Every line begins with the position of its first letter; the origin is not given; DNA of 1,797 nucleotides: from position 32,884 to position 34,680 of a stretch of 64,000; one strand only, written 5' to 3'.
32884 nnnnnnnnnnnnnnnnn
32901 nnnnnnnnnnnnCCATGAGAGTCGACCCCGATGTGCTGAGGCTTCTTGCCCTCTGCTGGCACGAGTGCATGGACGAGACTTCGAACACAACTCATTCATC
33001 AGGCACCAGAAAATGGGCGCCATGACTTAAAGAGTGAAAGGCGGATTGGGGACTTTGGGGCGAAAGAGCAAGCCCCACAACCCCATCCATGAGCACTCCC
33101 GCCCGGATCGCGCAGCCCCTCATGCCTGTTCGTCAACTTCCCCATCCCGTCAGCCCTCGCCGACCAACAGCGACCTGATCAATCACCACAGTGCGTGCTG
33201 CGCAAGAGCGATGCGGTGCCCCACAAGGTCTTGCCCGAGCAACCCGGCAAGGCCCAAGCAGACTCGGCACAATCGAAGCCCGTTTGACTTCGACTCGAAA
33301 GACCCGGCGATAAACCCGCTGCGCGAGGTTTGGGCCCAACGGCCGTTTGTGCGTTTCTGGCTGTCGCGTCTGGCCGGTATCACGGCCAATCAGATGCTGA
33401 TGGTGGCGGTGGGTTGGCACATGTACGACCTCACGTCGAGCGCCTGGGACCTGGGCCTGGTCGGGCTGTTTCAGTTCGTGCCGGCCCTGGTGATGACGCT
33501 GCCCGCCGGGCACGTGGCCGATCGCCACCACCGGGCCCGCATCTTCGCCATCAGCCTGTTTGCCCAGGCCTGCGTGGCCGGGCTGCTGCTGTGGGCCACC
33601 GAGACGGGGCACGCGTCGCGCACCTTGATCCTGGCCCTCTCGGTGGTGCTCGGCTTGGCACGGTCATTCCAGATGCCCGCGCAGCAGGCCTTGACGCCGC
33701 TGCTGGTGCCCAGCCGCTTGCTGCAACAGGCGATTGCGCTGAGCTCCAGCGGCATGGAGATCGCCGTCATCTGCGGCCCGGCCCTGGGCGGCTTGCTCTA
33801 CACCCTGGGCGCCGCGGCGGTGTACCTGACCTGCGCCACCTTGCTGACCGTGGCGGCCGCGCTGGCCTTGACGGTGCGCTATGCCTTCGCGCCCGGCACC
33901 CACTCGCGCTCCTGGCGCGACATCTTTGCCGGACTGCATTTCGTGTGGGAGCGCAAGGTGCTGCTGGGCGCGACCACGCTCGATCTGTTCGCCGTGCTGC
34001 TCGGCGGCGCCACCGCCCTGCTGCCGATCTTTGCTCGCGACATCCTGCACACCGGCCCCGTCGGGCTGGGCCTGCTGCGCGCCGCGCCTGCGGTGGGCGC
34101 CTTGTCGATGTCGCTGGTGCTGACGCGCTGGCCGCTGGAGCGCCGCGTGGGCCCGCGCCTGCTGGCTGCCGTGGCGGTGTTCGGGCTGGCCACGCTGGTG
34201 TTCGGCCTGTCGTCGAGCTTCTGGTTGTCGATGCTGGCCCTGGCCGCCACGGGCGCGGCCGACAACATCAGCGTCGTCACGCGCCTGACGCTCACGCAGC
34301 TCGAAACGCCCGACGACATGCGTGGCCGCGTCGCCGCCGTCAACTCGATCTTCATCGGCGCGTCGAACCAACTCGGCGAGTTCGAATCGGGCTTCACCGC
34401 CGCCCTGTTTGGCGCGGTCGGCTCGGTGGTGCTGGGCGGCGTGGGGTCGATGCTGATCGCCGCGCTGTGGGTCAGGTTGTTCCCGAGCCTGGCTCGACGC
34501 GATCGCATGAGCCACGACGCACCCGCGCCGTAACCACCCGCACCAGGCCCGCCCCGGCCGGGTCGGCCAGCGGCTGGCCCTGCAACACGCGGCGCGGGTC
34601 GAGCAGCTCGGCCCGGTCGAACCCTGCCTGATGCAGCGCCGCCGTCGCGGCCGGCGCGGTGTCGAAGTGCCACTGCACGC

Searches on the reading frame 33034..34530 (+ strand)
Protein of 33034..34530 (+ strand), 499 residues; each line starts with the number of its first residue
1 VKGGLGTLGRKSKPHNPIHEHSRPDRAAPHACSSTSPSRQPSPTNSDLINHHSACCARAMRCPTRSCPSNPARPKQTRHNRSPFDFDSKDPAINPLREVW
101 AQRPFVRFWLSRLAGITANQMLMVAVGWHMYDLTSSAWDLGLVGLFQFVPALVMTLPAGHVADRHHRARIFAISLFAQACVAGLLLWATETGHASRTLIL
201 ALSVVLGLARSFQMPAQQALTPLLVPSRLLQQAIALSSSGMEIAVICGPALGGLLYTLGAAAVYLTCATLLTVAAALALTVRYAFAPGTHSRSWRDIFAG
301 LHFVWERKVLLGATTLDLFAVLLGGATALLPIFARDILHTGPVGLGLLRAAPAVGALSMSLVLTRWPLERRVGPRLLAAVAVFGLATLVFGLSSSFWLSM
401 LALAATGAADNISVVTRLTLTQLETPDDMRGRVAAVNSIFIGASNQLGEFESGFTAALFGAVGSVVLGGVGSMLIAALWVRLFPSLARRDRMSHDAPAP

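Call 4: search_protein_families(library=pfam, proteins=[window:33034-34530:+], max_evalue=0.1)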
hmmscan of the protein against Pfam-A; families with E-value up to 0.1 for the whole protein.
window:33034-34530:+ (499 aa): 2 families
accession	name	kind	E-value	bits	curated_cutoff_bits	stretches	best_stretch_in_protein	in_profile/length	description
PF05977.19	MFS_3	-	2.6e-34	119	27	1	102-480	9-390/524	Transmembrane secretion effector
PF07690.21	MFS_1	-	1e-33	117.2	33.4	2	109-443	2-341/347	Major Facilitator Superfamily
